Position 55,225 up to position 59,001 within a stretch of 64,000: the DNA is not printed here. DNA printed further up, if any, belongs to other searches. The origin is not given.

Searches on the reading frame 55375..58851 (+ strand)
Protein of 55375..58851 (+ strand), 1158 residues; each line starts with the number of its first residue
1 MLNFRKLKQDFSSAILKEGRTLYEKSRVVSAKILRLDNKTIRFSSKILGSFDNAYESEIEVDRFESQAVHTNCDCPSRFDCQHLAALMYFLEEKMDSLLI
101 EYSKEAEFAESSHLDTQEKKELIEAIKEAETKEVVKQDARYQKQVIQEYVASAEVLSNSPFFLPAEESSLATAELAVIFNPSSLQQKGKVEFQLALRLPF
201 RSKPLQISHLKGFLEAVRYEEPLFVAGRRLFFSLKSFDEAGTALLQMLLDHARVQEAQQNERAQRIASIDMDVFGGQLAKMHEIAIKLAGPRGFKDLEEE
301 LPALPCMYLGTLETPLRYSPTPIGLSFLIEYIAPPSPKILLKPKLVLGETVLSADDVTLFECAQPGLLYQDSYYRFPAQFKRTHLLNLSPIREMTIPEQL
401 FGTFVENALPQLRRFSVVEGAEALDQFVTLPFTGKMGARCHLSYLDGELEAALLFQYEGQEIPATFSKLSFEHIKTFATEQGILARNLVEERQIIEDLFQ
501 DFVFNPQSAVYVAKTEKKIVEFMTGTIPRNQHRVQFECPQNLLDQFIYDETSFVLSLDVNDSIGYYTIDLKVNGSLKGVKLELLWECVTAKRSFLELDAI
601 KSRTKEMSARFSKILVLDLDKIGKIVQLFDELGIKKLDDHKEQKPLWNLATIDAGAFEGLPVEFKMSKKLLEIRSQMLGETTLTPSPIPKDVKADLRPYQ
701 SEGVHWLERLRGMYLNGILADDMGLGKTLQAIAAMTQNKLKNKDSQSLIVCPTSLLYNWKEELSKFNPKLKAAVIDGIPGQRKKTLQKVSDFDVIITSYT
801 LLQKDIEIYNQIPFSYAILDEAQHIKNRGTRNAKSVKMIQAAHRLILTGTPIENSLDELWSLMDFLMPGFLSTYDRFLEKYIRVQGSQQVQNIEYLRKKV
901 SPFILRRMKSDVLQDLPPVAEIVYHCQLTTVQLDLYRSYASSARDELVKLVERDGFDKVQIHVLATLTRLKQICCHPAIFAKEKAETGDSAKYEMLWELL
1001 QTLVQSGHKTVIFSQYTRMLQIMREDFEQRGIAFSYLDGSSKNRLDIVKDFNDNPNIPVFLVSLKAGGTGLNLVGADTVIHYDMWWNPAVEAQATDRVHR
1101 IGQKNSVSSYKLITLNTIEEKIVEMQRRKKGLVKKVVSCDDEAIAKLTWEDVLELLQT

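Call 19: search_protein_families(library=pfam, proteins=[window:55375-58851:+], max_evalue=0.0001)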
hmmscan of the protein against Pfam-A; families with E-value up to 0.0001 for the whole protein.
window:55375-58851:+ (1158 aa): 5 families
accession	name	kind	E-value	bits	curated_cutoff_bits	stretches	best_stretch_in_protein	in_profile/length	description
PF00176.29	SNF2-rel_dom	-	5.7e-70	236.1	24.9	1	699-978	1-289/290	SNF2-related domain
PF00271.37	Helicase_C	-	4.1e-26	91.8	23.5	1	992-1102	2-110/110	Helicase conserved C-terminal domain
PF04851.21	ResIII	-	1.1e-12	48.7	22.5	1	695-852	3-163/164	Type III restriction enzyme, res subunit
PF08455.15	SNF2_assoc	-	1.3e-11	44.5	27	1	367-573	75-268/373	Bacterial SNF2 helicase associated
PF00270.35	DEAD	-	4.6e-09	36.7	26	1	719-855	19-163/167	DEAD/DEAH box helicase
